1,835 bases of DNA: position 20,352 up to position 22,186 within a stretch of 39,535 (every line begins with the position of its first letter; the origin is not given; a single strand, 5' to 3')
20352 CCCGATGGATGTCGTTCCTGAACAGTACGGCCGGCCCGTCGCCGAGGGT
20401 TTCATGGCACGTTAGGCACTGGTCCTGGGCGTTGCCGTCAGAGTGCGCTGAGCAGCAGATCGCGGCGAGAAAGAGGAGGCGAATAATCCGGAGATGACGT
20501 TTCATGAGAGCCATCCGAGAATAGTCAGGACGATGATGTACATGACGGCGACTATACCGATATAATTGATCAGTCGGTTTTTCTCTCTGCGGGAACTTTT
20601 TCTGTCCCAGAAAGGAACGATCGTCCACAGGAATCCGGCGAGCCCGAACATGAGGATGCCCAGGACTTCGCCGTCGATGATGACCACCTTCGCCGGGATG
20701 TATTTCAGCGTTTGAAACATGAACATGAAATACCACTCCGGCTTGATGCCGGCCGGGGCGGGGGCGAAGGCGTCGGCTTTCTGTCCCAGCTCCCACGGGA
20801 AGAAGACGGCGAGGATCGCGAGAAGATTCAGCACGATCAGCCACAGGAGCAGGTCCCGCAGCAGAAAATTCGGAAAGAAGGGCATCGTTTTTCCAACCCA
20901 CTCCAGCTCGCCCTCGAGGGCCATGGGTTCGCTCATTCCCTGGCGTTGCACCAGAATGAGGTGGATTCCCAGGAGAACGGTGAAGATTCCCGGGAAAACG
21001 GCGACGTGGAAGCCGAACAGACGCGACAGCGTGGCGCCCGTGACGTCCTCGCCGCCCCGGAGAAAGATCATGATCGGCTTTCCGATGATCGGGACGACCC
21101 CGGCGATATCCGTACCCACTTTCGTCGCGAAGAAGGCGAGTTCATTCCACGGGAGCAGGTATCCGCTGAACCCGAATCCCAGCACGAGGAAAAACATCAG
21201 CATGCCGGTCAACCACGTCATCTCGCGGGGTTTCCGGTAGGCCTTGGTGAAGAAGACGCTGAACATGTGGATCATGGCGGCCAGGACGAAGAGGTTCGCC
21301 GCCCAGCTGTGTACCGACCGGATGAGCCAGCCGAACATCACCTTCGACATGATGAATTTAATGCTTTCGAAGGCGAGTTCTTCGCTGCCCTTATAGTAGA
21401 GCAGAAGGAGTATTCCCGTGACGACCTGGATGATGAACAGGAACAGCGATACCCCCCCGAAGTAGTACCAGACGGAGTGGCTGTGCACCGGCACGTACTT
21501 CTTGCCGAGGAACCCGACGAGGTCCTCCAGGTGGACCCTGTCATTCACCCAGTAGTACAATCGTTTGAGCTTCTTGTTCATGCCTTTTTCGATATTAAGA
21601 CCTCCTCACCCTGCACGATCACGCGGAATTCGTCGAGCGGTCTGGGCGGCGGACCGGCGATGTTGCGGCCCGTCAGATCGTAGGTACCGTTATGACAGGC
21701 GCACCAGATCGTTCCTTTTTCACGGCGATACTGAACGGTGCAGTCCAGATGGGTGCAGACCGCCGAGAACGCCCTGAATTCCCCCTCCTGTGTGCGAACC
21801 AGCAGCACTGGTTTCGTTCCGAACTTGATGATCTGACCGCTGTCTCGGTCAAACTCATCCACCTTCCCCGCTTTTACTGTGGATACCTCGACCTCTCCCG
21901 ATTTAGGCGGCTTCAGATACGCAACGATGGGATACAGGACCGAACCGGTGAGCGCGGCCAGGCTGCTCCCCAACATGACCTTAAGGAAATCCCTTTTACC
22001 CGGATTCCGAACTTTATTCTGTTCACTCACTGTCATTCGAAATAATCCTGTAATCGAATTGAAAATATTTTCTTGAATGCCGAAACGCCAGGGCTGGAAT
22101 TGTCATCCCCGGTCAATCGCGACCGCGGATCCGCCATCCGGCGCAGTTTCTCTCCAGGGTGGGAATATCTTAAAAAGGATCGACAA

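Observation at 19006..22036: Rieske / b6-type cytochrome b complex whose c subunit is an 11-heme, C-terminally anchored cytochrome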

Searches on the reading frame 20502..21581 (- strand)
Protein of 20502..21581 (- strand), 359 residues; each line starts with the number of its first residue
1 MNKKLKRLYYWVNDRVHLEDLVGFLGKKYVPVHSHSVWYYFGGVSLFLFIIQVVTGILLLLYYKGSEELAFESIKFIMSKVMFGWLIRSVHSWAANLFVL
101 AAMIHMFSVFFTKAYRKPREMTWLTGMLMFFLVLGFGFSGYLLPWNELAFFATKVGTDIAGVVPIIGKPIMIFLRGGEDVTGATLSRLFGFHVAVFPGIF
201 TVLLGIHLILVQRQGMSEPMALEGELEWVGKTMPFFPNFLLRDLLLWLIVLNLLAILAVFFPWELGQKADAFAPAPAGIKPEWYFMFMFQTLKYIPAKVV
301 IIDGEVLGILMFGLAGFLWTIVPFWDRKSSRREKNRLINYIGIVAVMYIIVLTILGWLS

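Call 5: search_protein_families(library=pfam, proteins=[window:20502-21581:-], max_evalue=0.01)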
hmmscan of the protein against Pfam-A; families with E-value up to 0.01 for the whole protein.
window:20502-21581:- (359 aa): 3 families
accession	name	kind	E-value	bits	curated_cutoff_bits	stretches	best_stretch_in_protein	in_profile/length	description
PF00033.24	Cytochrome_B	-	2.9e-48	164.7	27.2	1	35-215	10-189/189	Cytochrome b/b6/petB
PF13631.11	Cytochrom_B_N_2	-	2.8e-42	145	27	1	97-266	2-167/169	Cytochrome b(N-terminal)/b6/petB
PF00032.22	Cytochrom_B_C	-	3.6e-11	43.6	20.7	1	275-356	7-82/102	Cytochrome b(C-terminal)/b6/petD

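Call 6: search_protein_families(library=ncbifam, proteins=[window:20502-21581:-], max_evalue=0.01)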
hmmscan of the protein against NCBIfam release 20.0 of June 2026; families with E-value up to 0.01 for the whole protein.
window:20502-21581:- (359 aa): 5 families
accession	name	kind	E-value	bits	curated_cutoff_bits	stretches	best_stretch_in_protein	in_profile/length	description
NF002990.0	PRK03735.1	subfamily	1.7e-67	227.5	325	1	6-220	3-223/223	cytochrome b6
NF040969.1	cytb_ExtP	equivalog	6.4e-61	205.8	290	1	33-218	19-204/205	selenite/tellurite reduction operon b-type cytochrome ExtP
NF050120.1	bc1_QcrB_actin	exception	5.2e-42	144.3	500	1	11-332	1-344/458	cytochrome bc1 complex cytochrome b subunit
NF041076.1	cyt_b_SoxC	equivalog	1.4e-32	113.3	740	2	11-217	4-201/542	proton pump complex cytochrome B SoxC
TIGR01156.1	cytb6_f_IV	equivalog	7.9e-07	29.1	127.05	1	234-324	30-120/160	cytochrome b6-f complex subunit IV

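Call 24: search_solved_structures(query=window:20502-21581:-, max_evalue=1e-10, show_alignments=2)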
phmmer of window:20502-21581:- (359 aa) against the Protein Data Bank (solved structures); distinct sequences matched with E-value up to 1e-10: 53.
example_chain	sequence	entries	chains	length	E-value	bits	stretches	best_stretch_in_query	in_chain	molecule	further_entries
6rqf_I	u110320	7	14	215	1.2e-55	192.4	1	6-220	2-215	Cytochrome b6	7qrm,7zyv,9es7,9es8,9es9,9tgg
7r0w_I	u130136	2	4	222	1.3e-55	192.3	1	7-220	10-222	Cytochrome b6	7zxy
1vf5_A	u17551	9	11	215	1.6e-53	185.4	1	7-220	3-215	CYTOCHROME B6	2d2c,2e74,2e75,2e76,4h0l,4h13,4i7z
2zt9_A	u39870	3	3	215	1.1e-52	182.6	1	7-220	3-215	Cytochrome b6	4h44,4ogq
1q90_B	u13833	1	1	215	1.6e-52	182.1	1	6-220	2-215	Cytochrome b6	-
6kls_B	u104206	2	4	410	9.2e-50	173.1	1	6-357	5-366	cytochrome b subunit | Cytochrome b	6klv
29ye_B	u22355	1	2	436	2.3e-48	168.4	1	10-314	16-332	Cytochrome b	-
1zrt_C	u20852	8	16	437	2.4e-48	168.4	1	10-314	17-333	Cytochrome b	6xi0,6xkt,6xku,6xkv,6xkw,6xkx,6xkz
29xz_B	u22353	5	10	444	3.9e-48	167.7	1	10-314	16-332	Cytochrome b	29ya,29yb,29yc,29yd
9fks_a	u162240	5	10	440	5.2e-44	154.1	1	28-331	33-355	Cytochrome b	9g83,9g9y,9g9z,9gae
2yiu_A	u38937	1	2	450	7.2e-44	153.7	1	28-332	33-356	CYTOCHROME B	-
6nin_A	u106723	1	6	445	8.6e-44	153.4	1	29-334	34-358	Cytochrome b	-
5kkz_A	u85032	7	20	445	1e-43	153.2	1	29-334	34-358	Cytochrome b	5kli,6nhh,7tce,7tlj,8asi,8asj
2qjk_A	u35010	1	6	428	1e-43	153.2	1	29-334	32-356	Cytochrome b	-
2qjp_A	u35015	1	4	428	1.1e-43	153.1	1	29-334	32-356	Cytochrome b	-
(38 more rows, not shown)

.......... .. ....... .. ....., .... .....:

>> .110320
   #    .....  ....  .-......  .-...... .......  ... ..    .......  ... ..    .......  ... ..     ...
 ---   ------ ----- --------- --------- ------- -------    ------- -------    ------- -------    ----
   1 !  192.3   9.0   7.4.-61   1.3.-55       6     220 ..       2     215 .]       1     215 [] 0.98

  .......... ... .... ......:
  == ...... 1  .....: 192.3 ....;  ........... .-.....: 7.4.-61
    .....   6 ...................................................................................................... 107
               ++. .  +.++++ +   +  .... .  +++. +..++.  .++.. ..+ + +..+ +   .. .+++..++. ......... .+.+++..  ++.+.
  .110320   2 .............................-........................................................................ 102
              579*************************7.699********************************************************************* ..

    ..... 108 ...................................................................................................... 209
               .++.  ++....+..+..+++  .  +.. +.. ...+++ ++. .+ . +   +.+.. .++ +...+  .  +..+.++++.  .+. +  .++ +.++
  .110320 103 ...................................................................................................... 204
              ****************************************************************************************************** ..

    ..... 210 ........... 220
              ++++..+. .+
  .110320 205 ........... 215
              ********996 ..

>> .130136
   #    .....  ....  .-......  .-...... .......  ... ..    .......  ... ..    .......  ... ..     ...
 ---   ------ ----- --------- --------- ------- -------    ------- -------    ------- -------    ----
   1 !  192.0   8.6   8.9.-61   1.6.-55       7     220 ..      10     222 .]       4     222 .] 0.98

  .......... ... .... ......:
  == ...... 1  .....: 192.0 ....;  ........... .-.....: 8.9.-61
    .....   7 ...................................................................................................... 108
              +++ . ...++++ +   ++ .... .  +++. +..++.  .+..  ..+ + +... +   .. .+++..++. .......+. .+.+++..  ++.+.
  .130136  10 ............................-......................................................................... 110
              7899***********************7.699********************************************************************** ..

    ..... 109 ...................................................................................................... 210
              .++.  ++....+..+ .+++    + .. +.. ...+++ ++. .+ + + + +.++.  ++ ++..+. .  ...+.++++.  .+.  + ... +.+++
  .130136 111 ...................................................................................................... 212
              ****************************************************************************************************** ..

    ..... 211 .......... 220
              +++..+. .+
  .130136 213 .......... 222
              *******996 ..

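Call 32: find_homologous_proteins(query=window:20502-21581:-, max_evalue=1e-20)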
Query window:20502-21581:- (359 aa): 8000 proteins with E <= 1e-20 among 8000 candidates; the best 120 are listed.
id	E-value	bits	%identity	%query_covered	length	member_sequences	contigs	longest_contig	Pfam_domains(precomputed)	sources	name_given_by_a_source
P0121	2.0e-234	796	100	100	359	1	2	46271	PF00033.25,PF00032.23,PF13631.12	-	-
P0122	1.6e-233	793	100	100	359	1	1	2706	PF00033.25,PF00032.23,PF13631.12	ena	-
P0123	3.7e-206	703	89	100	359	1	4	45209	PF00033.25,PF00032.23,PF13631.12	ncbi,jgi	-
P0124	1.1e-199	681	81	100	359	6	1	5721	PF00033.25,PF00032.23,PF13631.12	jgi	jgi:cytochrome b6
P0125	3.3e-199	680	84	100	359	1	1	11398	PF00033.25,PF00032.23,PF13631.12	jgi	-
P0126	5.9e-199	679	89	95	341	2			PF00033.25,PF00032.23,PF13631.12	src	-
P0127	1.1e-198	678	84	99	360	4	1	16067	PF00033.25,PF00032.23,PF13631.12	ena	-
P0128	1.1e-198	678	83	100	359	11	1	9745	PF00033.25,PF00032.23,PF13631.12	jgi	jgi:cytochrome b6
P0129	2.5e-198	677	84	100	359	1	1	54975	PF00033.25,PF00032.23,PF13631.12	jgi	jgi:cytochrome b6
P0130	2.9e-198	677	82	100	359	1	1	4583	PF00033.25,PF00032.23,PF13631.12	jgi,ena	-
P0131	5.8e-198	676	84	100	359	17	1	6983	PF00033.25,PF00032.23,PF13631.12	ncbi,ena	-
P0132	8.3e-198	675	82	100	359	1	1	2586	PF00033.25,PF00032.23,PF13631.12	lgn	-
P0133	8.9e-198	675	84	100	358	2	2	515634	PF00033.25,PF00032.23,PF13631.12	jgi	jgi:quinol-cytochrome oxidoreductase complex cytochrome b subunit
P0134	1.5e-197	674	84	99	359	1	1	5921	PF00033.25,PF00032.23,PF13631.12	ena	-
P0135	2.0e-197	674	80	100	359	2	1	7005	PF00033.25,PF00032.23,PF13631.12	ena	-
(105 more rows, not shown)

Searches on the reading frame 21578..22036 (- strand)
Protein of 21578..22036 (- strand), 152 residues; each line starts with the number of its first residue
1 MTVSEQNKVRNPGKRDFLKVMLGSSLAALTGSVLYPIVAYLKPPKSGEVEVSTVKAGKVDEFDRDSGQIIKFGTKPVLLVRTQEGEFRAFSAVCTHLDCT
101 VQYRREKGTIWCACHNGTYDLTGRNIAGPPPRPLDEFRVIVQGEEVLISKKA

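Call 5: search_protein_families(library=pfam, proteins=[window:21578-22036:-], max_evalue=0.01)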
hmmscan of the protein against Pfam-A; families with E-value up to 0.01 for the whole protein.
window:21578-22036:- (152 aa): 3 families
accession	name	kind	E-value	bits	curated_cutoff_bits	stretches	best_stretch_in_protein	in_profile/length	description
PF00355.32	Rieske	-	5.4e-15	55.5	20.3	1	54-137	3-87/88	Rieske [2Fe-2S] domain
PF25471.1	TM_PetC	-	9e-07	29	37.1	1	12-48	7-43/48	Iron-sulfur subunit PetC transmembrane anchor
PF13806.12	Rieske_2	-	0.0037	17.6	27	1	57-148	6-103/104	Rieske-like [2Fe-2S] domain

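Call 6: search_protein_families(library=ncbifam, proteins=[window:21578-22036:-], max_evalue=0.01)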
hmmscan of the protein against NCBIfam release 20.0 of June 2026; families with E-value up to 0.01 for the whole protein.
window:21578-22036:- (152 aa): 12 families
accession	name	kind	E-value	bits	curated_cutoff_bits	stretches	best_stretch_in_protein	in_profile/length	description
NF045928.1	Cytb6fFeSPetC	equivalog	3.1e-20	72.3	250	1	4-149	4-164/179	cytochrome b6-f complex iron-sulfur subunit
NF010001.0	PRK13474.1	subfamily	5.5e-20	71.4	154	1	2-150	2-163/178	cytochrome b6-f complex iron-sulfur subunit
TIGR01416.1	Rieske_proteo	equivalog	2.4e-16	60.2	97.4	1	83-135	105-161/176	ubiquinol-cytochrome c reductase iron-sulfur subunit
NF050121.1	bc1_QcrA_actin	exception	2.1e-10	40.6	275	1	85-150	238-306/319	cytochrome bc1 complex Rieske iron-sulfur subunit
NF041174.1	SDX_Thmprot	equivalog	5e-08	33.1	170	1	70-130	19-80/109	sulredoxin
TIGR02694.1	arsenite_ox_S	equivalog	6.2e-08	32.6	95.65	1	63-121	27-85/129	arsenate reductase (azurin) small subunit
NF007422.0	PRK09965.1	equivalog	9.1e-07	28.9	113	1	66-149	14-99/106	bifunctional 3-phenylpropionate/cinnamic acid dioxygenase ferredoxin subunit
NF042948.2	3PPDioc_HcaC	equivalog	4.5e-06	26.9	150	1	57-149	7-101/105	3-phenylpropionate/cinnamic acid dioxygenase ferredoxin subunit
NF058607.1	GlBtMonoOxGbcA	equivalog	1.1e-05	24.1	670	1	70-125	74-131/420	glycine betaine monooxygenase oxygenase subunit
NF041683.1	ant_diox_AndAb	equivalog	6.3e-05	23.1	150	1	55-148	4-98/100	anthranilate 1,2-dioxygenase ferredoxin subunit AndAb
TIGR02377.1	MocE_fam_FeS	subfamily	0.00064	19.7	136.15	1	54-148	3-99/101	MocE family 2Fe-2S type ferredoxin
TIGR03229.1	benzo_1_2_benA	equivalog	0.0013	17.7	780.95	1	70-124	57-113/433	benzoate 1,2-dioxygenase large subunit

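Call 42: search_solved_structures(query=window:21578-22036:-, max_evalue=0.001, show_alignments=3)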
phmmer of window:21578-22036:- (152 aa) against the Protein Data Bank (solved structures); distinct sequences matched with E-value up to 0.001: 75 (the best 60 are shown).
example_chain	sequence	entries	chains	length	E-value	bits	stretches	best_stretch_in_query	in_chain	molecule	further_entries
9rk4_A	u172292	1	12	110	5.3e-16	62.3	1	67-143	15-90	Similar to the Rieske Protein II of bc1 complex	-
1vf5_D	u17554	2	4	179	1.9e-15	60.5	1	5-148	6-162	RIESKE IRON-SULFUR PROTEIN | Cytochrome b6-f complex iron-sulfur subunit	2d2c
2e74_D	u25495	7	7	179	5.1e-15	59.1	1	5-148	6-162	Cytochrome b6-f complex iron-sulfur subunit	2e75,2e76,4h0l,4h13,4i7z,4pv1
8hn2_A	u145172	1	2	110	2.3e-14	57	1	53-149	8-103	Cytochrome b6-f complex iron-sulfur subunit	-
2zt9_D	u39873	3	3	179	7.2e-14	55.4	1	4-146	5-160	Cytochrome b6-f complex iron-sulfur subunit 1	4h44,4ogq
7zxy_D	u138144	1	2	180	6.9e-13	52.2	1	8-145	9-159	Cytochrome b6-f complex iron-sulfur subunit 2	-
7r0w_D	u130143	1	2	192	8.5e-13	51.9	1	8-145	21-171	Rieske domain, PetC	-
3fou_A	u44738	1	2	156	2.8e-11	47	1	80-143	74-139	Quinol-cytochrome c reductase, Rieske iron-sulfur subunit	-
1nyk_A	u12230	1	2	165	3.3e-11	46.8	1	80-143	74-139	Rieske iron-sulfur protein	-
9rk3_A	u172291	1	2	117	8.5e-11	45.4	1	80-144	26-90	Similar to Rieske 2Fe-2S iron sulfur protein (Cytochrome b6-F complex)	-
6rqf_L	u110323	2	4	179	7.2e-10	42.4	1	9-134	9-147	Cytochrome b6-f complex iron-sulfur subunit, chloroplastic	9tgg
3azc_A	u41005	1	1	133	1.4e-09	41.5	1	48-146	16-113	Cytochrome b6-f complex iron-sulfur subunit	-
7qrm_D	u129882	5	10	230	1.7e-09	41.2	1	9-134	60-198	Cytochrome b6-f complex iron-sulfur subunit, chloroplastic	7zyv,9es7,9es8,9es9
5cxm_A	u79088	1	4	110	3.9e-09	40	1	75-148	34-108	Cytochrome b6/f complex iron-sulfur subunit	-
29ye_A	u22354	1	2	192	4.2e-09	39.9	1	82-135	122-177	Ubiquinol-cytochrome c reductase iron-sulfur subunit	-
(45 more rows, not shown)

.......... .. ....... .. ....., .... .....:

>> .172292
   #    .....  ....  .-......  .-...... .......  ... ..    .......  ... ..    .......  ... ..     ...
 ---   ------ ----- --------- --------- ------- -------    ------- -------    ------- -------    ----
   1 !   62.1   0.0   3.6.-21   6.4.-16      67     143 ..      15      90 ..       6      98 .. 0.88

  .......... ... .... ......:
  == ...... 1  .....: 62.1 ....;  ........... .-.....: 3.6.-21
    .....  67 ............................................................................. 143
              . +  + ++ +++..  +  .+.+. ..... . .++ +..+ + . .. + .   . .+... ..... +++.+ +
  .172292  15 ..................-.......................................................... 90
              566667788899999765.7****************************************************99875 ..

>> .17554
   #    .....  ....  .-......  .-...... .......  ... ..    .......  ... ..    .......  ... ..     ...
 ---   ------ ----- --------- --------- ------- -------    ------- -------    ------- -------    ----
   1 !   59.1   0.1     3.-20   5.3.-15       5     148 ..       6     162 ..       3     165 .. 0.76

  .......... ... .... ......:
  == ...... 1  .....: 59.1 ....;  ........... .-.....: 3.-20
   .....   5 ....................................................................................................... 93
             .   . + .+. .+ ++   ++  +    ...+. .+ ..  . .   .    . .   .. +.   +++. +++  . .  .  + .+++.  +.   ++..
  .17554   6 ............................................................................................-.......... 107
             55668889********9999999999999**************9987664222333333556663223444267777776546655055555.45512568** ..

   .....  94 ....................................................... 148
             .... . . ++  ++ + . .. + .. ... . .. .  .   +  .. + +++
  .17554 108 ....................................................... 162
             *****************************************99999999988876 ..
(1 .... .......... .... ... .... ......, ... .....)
